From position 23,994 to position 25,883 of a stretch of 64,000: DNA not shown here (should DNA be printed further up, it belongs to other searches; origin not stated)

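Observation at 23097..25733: Self-sufficient CrtI-family flavoenzyme fused to an FNR-like reductase and a [2Fe-2S] ferredoxin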

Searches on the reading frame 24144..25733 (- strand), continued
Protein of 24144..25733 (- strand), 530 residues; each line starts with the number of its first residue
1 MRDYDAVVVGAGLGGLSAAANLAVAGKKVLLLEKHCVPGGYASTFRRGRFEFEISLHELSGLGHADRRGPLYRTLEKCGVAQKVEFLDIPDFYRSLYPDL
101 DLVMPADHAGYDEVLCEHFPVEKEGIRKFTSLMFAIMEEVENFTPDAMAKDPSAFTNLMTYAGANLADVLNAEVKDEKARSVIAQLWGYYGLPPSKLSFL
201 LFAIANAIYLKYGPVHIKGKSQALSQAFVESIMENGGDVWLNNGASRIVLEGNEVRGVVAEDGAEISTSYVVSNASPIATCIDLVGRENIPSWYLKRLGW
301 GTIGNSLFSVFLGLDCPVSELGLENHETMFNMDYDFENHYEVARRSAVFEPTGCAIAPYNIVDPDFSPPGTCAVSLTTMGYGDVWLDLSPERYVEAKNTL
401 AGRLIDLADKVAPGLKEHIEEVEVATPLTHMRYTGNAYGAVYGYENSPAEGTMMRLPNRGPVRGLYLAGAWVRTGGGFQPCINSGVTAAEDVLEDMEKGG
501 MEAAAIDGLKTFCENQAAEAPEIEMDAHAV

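Call 47: list_cluster_members(proteins=[P0123, P0124, P0126, P0128, P0130, P0132, P0136, P0140, P0144, P0146])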
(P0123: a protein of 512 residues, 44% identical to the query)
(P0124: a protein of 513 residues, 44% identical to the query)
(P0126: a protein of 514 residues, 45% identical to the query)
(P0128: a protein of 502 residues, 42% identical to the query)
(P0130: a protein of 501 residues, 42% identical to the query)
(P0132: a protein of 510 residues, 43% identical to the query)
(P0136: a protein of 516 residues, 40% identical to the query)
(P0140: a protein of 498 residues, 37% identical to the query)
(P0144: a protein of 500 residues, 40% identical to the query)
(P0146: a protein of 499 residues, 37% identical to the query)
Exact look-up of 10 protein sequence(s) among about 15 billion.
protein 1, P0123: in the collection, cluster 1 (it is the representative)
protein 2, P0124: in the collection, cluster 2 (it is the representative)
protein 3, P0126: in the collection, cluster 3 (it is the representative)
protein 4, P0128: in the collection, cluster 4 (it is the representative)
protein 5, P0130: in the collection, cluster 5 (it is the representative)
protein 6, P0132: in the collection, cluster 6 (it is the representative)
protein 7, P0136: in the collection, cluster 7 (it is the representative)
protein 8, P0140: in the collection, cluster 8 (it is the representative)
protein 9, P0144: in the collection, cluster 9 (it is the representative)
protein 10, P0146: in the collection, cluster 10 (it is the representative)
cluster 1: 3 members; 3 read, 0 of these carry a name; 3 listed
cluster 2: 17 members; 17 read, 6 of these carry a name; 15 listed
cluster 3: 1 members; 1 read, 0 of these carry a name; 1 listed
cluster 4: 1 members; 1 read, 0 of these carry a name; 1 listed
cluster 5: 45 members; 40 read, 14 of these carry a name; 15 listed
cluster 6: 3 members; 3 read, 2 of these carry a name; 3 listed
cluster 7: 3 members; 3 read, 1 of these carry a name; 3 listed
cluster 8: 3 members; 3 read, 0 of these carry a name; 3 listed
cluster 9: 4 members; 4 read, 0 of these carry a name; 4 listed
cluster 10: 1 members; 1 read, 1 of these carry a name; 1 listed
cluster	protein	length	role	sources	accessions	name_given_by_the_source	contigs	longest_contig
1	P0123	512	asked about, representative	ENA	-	-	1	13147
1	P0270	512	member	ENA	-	-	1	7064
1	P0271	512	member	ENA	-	-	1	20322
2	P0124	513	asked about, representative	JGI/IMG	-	-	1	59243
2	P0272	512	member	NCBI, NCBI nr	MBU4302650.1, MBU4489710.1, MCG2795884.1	MAG: NAD(P)/FAD-dependent oxidoreductase [Actinobacteria bacterium] | NAD(P)/FAD-dependent oxidoreductase [Actinomycetota bacterium]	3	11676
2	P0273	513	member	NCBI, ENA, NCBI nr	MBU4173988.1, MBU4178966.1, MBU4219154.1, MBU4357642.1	MAG: NAD(P)/FAD-dependent oxidoreductase [Actinobacteria bacterium] | NAD(P)/FAD-dependent oxidoreductase [Actinomycetota bacterium]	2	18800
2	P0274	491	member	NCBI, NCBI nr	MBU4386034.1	MAG: NAD(P)/FAD-dependent oxidoreductase, partial [Actinobacteria bacterium] | NAD(P)/FAD-dependent oxidoreductase [Actinomycetota bacterium]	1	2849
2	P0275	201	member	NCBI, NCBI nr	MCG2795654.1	MAG: NAD(P)-binding protein, partial [Actinomycetia bacterium] | NAD(P)-binding protein [Actinomycetes bacterium]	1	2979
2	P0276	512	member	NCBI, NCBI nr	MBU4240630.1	MAG: NAD(P)/FAD-dependent oxidoreductase [Actinobacteria bacterium] | NAD(P)/FAD-dependent oxidoreductase [Actinomycetota bacterium]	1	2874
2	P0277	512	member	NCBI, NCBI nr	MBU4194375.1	MAG: NAD(P)/FAD-dependent oxidoreductase [Actinobacteria bacterium] | NAD(P)/FAD-dependent oxidoreductase [Actinomycetota bacterium]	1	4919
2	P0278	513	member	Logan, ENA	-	-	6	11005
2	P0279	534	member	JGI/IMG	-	-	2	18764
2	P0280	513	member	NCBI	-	-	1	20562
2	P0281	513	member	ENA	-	-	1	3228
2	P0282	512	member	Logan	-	-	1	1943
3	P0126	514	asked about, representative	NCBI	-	-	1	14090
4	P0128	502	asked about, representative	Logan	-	-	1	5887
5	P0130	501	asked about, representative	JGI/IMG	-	-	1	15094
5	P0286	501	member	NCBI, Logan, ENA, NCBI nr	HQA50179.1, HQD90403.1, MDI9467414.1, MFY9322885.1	MAG: NAD(P)/FAD-dependent oxidoreductase [Syntrophomonadaceae bacterium] | NAD(P)/FAD-dependent oxidoreductase [Bacillota bacterium]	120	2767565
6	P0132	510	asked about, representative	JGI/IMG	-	phytoene dehydrogenase-like protein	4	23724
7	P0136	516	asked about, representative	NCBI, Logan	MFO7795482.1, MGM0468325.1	MAG: phytoene desaturase family protein [Promethearchaeati archaeon]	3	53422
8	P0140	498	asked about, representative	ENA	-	-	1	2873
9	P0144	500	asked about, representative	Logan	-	-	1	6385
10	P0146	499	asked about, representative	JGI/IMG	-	prolycopene isomerase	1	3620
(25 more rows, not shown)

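Call 50: search_solved_structures(query=window:24144-25733:-, max_evalue=0.00001, show_alignments=3)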
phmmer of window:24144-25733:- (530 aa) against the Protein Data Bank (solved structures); distinct sequences matched with E-value up to 0.00001: 5.
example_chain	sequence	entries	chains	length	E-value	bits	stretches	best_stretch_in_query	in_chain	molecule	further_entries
4dgk_A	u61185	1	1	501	4.2e-23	84.9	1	7-499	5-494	Phytoene dehydrogenase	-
4rep_A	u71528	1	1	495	3.3e-16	62.2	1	5-490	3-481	Gamma-carotene desaturase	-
3nrn_A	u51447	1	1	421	1e-07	34.1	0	6-84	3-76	uncharacterized protein PF1083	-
5mog_A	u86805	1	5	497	2.2e-06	29.8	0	5-57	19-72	Phytoene dehydrogenase, chloroplastic/chromoplastic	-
4qi4_A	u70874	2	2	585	8.8e-06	27.8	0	4-44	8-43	Cellobiose dehydrogenase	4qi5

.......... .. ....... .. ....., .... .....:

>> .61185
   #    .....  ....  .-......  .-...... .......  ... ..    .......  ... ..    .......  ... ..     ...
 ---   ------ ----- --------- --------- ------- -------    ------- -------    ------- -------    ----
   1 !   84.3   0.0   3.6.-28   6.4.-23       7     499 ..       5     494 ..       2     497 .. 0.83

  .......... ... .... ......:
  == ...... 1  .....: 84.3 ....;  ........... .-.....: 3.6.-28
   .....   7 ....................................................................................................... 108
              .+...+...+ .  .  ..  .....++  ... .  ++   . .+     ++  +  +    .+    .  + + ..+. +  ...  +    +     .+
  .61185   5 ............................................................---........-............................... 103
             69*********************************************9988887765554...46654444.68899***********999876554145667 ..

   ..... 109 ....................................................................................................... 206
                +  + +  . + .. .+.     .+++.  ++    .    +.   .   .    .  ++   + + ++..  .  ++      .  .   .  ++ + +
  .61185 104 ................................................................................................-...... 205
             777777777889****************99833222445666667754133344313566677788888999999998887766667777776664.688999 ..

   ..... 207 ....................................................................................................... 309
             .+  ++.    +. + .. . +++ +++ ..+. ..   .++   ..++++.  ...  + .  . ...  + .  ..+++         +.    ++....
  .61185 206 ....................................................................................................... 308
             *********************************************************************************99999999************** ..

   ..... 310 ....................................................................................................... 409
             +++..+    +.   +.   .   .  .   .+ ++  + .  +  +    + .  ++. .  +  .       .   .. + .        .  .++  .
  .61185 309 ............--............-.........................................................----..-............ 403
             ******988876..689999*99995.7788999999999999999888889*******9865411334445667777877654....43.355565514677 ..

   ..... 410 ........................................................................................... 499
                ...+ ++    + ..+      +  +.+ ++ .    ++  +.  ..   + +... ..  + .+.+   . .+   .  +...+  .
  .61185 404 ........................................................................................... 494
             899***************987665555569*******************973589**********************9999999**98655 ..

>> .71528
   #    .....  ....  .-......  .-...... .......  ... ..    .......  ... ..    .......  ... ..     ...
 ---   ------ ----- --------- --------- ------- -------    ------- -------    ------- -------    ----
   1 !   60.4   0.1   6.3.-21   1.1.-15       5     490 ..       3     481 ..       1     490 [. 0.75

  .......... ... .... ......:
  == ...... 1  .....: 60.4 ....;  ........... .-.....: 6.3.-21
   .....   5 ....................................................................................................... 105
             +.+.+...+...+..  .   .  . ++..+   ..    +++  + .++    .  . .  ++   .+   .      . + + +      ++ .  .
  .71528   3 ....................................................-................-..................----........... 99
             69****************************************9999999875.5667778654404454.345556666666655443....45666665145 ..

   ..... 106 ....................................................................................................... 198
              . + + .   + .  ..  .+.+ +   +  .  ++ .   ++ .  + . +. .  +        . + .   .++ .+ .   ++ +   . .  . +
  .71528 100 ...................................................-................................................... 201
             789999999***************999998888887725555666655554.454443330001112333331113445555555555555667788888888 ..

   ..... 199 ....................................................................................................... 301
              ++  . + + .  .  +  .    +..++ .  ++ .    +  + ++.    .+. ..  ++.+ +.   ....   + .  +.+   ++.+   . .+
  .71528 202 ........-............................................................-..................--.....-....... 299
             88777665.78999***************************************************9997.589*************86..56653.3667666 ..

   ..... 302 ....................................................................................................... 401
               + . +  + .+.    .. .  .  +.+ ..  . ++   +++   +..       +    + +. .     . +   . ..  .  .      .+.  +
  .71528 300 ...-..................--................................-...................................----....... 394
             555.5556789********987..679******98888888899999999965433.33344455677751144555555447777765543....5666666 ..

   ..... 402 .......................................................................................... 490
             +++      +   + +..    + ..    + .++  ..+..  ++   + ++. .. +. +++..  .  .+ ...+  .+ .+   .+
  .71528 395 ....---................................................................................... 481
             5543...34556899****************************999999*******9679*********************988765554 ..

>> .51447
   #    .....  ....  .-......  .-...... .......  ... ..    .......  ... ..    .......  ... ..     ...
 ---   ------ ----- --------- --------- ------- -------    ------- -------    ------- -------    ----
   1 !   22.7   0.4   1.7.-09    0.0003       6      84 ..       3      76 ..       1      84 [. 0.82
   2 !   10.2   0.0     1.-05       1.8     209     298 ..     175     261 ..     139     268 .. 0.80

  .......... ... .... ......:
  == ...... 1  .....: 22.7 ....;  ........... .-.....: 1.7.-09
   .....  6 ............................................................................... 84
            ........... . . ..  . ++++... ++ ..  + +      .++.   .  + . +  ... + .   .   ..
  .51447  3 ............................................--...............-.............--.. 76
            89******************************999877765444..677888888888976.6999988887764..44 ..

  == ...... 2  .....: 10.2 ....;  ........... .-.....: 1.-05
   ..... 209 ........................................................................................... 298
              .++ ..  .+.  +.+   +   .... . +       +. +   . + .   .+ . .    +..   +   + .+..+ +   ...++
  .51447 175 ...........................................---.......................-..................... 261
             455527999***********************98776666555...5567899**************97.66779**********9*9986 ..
